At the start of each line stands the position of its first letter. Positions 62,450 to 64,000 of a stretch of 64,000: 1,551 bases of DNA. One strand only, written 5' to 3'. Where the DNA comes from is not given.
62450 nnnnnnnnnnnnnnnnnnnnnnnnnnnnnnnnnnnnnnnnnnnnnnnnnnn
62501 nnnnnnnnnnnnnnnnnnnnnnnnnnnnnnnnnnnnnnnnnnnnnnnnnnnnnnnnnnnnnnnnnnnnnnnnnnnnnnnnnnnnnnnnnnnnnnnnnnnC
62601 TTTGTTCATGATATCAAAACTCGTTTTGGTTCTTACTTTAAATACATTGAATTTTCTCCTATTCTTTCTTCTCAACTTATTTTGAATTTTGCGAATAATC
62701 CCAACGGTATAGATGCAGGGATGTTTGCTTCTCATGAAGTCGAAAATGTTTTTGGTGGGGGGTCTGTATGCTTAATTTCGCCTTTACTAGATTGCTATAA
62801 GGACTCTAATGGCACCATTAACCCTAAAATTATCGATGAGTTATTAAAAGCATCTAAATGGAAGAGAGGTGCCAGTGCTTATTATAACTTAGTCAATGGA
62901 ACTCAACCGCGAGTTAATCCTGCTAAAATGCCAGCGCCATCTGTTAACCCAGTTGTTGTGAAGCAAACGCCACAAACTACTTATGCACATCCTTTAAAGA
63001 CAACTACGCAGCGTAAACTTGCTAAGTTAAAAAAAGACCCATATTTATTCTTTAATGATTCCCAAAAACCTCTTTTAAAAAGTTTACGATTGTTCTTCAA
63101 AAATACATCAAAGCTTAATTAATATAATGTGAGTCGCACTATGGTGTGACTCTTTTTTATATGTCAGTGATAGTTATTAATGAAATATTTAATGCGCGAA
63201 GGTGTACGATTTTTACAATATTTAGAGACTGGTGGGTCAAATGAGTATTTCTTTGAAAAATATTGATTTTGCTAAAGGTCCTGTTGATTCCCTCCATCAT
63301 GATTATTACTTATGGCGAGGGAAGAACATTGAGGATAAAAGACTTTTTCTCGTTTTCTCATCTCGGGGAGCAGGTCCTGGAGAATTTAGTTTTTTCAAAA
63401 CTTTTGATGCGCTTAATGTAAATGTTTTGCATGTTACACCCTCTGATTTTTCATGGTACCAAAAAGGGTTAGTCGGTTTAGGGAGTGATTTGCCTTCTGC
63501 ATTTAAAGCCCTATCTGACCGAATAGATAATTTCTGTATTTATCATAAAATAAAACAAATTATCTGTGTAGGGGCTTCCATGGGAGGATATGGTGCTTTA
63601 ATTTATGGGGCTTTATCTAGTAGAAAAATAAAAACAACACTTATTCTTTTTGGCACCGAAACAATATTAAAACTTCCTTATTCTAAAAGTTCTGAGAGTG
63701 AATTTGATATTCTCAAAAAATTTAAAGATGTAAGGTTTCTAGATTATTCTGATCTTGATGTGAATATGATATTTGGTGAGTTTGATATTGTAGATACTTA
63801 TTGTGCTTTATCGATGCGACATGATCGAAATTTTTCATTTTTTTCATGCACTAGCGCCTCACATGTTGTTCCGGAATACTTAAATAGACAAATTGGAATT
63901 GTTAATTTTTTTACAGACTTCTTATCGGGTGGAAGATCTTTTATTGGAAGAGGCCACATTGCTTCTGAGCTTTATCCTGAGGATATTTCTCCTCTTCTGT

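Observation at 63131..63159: Intrinsic terminator-like hairpin inside the region 2 transcription unit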

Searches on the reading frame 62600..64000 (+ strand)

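Call 8: search_protein_families(library=pfam, proteins=[L001:20642-21631:+], max_evalue=0.01)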
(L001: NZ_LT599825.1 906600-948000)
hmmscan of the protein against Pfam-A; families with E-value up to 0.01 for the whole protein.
L001:20642-21631:+ (329 aa): 4 families
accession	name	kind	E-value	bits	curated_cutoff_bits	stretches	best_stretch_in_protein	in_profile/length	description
PF00561.26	Abhydrolase_1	-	0.0018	18.4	25.8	1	70-131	50-95/245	alpha/beta hydrolase fold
PF12146.15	Hydrolase_4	-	0.0041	16.9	27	1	95-146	66-116/239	Serine aminopeptidase, S33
PF00515.34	TPR_1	-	0.0058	16.8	27.8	0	279-310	3-34/34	Tetratricopeptide repeat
PF07719.23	TPR_2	-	0.0086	16.6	27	0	278-310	2-34/34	Tetratricopeptide repeat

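Call 61: search_solved_structures(query=A3, max_evalue=1)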
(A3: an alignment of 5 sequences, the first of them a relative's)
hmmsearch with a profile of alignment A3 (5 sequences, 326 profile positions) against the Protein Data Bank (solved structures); distinct sequences matched with E-value up to 1: 55.
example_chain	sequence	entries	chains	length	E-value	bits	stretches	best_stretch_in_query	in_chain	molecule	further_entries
7y4i_A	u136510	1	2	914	2.2e-09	40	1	261-311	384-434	Probable UDP-N-acetylglucosamine--peptide N-acetylglucosaminyltransferase SPINDLY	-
8dtf_A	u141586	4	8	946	2.5e-09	39.8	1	261-311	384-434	Probable UDP-N-acetylglucosamine--peptide N-acetylglucosaminyltransferase SPINDLY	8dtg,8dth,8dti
1w3b_A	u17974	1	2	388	4.3e-09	39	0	249-317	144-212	UDP-N-ACETYLGLUCOSAMINE--PEPTIDE N-ACETYLGLUCOSAMINYLTRANSFERASE 110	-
6eou_A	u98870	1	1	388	4.3e-09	39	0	249-317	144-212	UDP-N-acetylglucosamine--peptide N-acetylglucosaminyltransferase 110 kDa subunit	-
7yea_A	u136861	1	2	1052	1.4e-08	37.3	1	263-319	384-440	UDP-N-acetylglucosamine--peptide N-acetylglucosaminyltransferase 110 kDa subunit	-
7yeh_B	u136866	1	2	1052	1.4e-08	37.3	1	263-319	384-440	UDP-N-acetylglucosamine--peptide N-acetylglucosaminyltransferase 110 kDa subunit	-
7ntf_A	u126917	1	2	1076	1.9e-08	37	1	263-319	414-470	Isoform 1 of UDP-N-acetylglucosamine--peptide N-acetylglucosaminyltransferase 110 kDa subu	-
7c4d_A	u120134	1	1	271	0.0028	19.9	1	82-131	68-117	Putative esterase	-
4rot_A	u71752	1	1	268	0.0034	19.7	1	24-124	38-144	Esterase A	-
7obi_A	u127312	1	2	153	0.0058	18.9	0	259-320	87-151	CTPR-rv4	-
6b85_J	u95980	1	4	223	0.0098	18.2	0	260-321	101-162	TMHC4_R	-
5a01_A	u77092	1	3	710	0.012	17.9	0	255-322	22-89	O-GLYCOSYLTRANSFERASE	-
3pe3_A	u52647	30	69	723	0.017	17.4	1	264-319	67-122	UDP-N-acetylglucosamine--peptide N-acetylglucosaminyltransferase 110 kDa subunit | UDP-N-ACETYLGLUCOSAMINE--PEPTIDE N-ACETYLGLUCOSAMINYL TRANSFERASE 110 KDA SUB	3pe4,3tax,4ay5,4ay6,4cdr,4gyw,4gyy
6q4m_A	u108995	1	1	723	0.017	17.4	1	264-319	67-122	UDP-N-acetylglucosamine--peptide N-acetylglucosaminyltransferase 110 kDa subunit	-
6ibo_A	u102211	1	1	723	0.017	17.4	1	264-319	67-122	UDP-N-acetylglucosamine--peptide N-acetylglucosaminyltransferase 110 kDa subunit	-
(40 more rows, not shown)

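Call 62: search_protein_families(library=ncbifam, proteins=[L001:20642-21628:+], max_evalue=0.01)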
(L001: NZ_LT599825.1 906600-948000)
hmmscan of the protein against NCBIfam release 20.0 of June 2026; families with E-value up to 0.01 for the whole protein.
L001:20642-21628:+ (329 aa): 0 families

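Call 67: predict_structure(alignment_id=A3)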
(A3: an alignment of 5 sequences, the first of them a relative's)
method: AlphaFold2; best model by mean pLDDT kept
length: 329 residues; sequences in the alignment: 5
mean_pLDDT: 60.9   pTM: 0.54
mean pLDDT of the five models: 60.9, 59.0, 55.4, 55.0, 50.7
residues with pLDDT >= 90: 3; 70-90: 93; 50-70: 147; < 50: 86
segments of 3 or more residues with pLDDT < 50: 1-7, 13-15, 42-48, 67-70, 72-78, 139-173, 204-215, 238-241
pLDDT, mean of each block of 10 residues (from residue 1): 39 50 63 77 46 69 63 47 61 75 78 58 63 60 39 41 45 49 55 54 47 50 64 52 62 66 77 70 81 88 72 77 76
secondary structure, 60 per line:
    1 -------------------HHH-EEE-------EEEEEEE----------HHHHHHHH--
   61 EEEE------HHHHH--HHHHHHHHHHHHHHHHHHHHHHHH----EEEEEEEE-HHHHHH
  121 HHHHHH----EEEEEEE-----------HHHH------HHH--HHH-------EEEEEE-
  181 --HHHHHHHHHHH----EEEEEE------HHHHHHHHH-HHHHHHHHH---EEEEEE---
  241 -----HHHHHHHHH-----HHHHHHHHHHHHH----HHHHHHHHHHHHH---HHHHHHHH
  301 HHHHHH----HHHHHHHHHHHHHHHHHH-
elements in order: E24-26 E34-40 H51-58 E61-64 H71-75 H78-101 E106-113 H115-126 E131-137 H149-152 E174-179 H183-193 E198-203 H210-218 H220-228 E232-237 H246-254 H260-272 H277-289 H293-306 H311-328

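Call 69: fold_search(model_id=the predicted structure, library=pdb)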
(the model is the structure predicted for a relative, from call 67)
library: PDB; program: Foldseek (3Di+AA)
matches with E <= 10: 1590; with E <= 0.001: 0
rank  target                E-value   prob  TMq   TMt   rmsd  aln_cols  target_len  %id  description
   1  11kc_A                9.9e-03  1.00  0.22  0.34  11.5       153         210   20  Cryo-EM determined structure of designed nanoparticle O43-TM (released 2026-04-08)
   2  6v8e_A                1.1e-02  1.00  0.19  0.53   1.0        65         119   20  Computationally designed C3-symmetric homotrimer from TPR repeat protein (released 2020-08-12)
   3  6eou                  1.2e-02  0.98  0.24  0.24  13.7       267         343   12  O-GlcNAc transferase TPR domain with the intellectual disability associated mutation L254F (released 2018-05-09)
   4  1fch_B                1.3e-02  0.98  0.22  0.24  16.7       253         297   13  CRYSTAL STRUCTURE OF THE PTS1 COMPLEXED TO THE TPR REGION OF HUMAN PEX5 (released 2000-12-06)
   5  1w3b_A                1.5e-02  0.91  0.23  0.20  16.7       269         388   12  The superhelical TPR domain of O-linked GlcNAc transferase reveals structural similarities to importin alpha. (released 2004-09-09)
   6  6v8e_B                1.8e-02  1.00  0.19  0.52   1.1        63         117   19  Computationally designed C3-symmetric homotrimer from TPR repeat protein (released 2020-08-12)
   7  8far_A                1.8e-02  1.00  0.19  0.46   4.7        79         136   24  Accurate computational design of genetically encoded 3D protein crystals (released 2023-11-01)
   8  1na0_A                1.9e-02  1.00  0.19  0.53   1.0        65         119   20  Design of Stable alpha-Helical Arrays from an Idealized TPR Motif (released 2003-06-03)
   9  5hrz                  1.9e-02  1.00  0.19  0.51   1.0        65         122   22  Computationally Designed Trimer 1na0C3_3 (released 2017-04-12)
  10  9gzg_A                1.9e-02  1.00  0.19  0.40   1.2        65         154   20  Crystal structure of CTPR4E4 mutant (released 2025-10-15)
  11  8cut_A                1.9e-02  1.00  0.21  0.50  10.8       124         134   20  Accurate computational design of genetically encoded 3D protein crystals (released 2023-11-01)
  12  4kyo_D                1.9e-02  0.91  0.23  0.26  14.0       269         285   16  Alanine-glyoxylate aminotransferase variant K390A in complex with the TPR domain of human Pex5p (released 2014-11-19)
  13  4kyo_B                2.0e-02  0.93  0.23  0.26  16.2       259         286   13  Alanine-glyoxylate aminotransferase variant K390A in complex with the TPR domain of human Pex5p (released 2014-11-19)
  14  3l49_A                2.0e-02  0.25  0.19  0.21  17.5       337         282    9  CRYSTAL STRUCTURE OF ABC SUGAR TRANSPORTER SUBUNIT FROM Rhodobacter sphaeroides 2.4.1 (released 2010-01-05)
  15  4m6v_B                2.0e-02  0.21  0.20  0.13  18.8       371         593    9  Structure of the carboxyl transferase domain from Rhizobium etli pyruvate carboxylase with pyruvate and biocytin (released 2014-09-10)
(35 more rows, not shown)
